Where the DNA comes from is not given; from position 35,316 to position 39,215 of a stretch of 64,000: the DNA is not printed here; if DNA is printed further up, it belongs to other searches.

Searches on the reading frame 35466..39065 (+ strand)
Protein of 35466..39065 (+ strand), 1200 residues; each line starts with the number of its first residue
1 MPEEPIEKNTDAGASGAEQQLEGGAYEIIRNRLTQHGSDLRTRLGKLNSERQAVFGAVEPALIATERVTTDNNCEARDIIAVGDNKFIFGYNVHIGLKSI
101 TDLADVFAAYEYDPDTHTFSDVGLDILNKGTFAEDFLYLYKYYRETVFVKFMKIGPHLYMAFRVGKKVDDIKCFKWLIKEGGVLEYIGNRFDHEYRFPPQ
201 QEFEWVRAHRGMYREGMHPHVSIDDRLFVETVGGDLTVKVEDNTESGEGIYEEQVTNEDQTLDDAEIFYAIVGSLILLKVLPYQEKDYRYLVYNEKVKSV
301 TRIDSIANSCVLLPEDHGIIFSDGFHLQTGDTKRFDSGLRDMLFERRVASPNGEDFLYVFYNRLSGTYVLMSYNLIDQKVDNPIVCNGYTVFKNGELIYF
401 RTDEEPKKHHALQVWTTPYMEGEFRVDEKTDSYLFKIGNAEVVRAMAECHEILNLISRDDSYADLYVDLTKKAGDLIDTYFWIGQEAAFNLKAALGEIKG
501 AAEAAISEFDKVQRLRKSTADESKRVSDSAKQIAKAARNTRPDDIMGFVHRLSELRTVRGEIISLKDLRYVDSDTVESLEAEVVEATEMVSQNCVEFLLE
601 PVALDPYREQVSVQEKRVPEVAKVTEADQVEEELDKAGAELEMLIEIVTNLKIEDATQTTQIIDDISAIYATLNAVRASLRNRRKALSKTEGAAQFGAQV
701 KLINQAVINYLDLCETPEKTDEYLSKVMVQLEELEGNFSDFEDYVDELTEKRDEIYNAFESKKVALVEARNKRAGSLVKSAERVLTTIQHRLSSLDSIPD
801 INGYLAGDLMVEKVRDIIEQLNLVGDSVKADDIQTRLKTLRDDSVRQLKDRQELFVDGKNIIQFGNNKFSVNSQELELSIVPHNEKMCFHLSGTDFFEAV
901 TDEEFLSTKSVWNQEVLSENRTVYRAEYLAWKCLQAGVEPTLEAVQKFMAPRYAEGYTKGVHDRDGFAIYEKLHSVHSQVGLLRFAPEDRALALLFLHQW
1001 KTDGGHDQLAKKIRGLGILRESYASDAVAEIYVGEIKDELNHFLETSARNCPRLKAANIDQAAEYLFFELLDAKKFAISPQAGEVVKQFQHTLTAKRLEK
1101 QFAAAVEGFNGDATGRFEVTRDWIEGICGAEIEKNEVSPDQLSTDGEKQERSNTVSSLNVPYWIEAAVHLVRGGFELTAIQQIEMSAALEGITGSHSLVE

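Call 31: search_protein_representatives(protein=window:35466-39065:+)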
Query: 1200 residues. Proteins with E-value up to 0.001 (for the whole library): 1360; up to 1e-10: 954; up to 1e-30: 431. The best 150 are listed.
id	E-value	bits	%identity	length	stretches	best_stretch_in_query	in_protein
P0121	0.0e+00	1545.5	61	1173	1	15-1129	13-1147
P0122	0.0e+00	1217.5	50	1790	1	5-1127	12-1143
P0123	0.0e+00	1070.4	47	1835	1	2-1197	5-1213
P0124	0.0e+00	1064.2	46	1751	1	13-1126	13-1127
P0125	0.0e+00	1035.1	48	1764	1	17-996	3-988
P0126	0.0e+00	1026.3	44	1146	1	11-1127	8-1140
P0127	2.3e-293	992.5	48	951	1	19-934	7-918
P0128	6.4e-285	964.5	54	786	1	17-797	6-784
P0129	1.6e-279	946.7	42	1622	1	21-1104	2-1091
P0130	6.8e-278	941.3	43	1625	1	18-1136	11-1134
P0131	4.2e-277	938.7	42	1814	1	17-1124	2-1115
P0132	1.9e-274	929.9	45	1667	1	21-1010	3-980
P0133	1.2e-271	920.6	42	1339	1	20-1092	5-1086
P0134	9.1e-270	914.4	41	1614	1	20-1126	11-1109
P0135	2.5e-269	912.9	50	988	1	257-1126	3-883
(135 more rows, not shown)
